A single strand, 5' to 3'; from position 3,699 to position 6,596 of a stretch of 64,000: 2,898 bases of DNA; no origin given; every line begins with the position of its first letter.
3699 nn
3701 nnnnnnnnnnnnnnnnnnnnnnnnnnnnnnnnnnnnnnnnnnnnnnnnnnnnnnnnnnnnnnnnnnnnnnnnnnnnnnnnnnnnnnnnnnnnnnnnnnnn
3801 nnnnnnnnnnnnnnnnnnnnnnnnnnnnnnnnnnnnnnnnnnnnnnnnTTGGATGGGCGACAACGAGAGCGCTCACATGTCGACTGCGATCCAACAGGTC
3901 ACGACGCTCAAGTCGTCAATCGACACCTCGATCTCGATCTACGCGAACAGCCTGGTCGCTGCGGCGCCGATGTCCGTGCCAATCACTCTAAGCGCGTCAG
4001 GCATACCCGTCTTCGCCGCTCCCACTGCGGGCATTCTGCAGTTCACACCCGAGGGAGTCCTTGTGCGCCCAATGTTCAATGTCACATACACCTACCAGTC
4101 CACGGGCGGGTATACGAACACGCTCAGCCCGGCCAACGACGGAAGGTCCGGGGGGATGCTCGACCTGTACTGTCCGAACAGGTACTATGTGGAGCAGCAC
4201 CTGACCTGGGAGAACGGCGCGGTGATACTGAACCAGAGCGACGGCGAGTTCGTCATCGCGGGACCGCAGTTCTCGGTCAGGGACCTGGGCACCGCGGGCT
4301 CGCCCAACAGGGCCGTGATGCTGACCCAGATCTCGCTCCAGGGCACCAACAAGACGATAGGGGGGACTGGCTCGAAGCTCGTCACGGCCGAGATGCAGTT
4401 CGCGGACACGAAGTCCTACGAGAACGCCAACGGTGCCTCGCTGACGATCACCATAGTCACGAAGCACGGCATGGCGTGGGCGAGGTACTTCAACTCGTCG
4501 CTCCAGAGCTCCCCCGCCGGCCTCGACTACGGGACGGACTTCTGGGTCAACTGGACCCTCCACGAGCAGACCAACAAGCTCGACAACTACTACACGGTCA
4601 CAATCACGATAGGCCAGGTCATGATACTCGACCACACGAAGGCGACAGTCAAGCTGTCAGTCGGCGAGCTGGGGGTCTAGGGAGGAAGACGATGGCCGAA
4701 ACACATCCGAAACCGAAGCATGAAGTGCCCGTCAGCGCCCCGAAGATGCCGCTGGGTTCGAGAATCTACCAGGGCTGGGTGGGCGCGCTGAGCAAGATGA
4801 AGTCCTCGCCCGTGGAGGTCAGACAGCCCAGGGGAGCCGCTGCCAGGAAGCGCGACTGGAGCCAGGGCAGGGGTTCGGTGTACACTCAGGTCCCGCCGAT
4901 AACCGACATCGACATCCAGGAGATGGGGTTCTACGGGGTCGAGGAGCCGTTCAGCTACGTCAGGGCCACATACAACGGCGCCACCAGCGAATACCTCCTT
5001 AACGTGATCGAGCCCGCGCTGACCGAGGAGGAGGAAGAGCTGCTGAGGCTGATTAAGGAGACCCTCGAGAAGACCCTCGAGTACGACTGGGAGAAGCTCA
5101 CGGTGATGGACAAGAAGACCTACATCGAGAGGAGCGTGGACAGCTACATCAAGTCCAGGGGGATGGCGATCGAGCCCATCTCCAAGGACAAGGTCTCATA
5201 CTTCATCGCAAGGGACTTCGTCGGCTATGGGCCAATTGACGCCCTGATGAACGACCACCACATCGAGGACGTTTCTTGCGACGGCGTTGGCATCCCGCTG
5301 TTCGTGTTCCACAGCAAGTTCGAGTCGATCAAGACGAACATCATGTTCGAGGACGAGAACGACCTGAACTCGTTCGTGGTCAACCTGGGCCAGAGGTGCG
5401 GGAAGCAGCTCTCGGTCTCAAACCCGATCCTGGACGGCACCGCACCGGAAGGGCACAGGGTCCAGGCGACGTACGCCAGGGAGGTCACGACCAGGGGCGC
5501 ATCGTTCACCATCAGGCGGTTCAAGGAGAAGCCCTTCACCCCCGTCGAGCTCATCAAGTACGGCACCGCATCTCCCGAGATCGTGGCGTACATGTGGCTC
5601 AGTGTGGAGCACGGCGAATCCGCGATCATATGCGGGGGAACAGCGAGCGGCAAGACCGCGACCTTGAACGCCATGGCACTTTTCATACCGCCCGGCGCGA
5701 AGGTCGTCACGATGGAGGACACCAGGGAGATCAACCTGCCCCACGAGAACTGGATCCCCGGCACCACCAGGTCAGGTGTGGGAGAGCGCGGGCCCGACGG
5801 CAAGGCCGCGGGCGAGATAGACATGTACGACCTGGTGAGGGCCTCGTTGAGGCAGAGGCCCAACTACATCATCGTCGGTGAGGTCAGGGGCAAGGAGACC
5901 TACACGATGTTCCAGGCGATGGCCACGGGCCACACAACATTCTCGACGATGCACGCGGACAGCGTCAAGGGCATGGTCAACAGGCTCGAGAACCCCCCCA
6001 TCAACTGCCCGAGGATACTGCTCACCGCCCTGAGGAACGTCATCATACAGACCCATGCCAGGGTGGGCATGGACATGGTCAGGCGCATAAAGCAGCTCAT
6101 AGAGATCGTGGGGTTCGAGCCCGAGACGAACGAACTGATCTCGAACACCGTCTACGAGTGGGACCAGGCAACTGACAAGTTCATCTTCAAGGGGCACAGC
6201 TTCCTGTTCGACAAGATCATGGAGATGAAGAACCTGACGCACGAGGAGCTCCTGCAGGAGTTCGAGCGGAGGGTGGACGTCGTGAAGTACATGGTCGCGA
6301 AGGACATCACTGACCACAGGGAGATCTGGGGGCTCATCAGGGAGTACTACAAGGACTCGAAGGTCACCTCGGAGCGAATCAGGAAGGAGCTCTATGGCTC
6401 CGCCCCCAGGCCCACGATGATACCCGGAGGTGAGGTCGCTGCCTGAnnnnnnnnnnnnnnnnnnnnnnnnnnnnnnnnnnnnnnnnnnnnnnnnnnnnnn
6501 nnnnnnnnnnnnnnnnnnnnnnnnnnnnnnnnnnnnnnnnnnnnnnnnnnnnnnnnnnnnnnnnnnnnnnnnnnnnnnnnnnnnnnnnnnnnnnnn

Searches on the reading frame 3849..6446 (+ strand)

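Call 15: search_protein_families(library=pfam, proteins=[window:3849-6446:+], max_evalue=0.001)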
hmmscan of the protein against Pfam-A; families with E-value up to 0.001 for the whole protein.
window:3849-6446:+ (865 aa): 2 families
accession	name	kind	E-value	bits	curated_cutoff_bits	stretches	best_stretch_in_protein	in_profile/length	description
PF00437.27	T2SSE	-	5.2e-32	111.3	24.9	1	520-735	65-276/370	Type II/IV secretion system protein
PF23989.1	PilB3_C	-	1.8e-06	28.4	27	1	776-844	3-70/83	PilB3-like, C-terminal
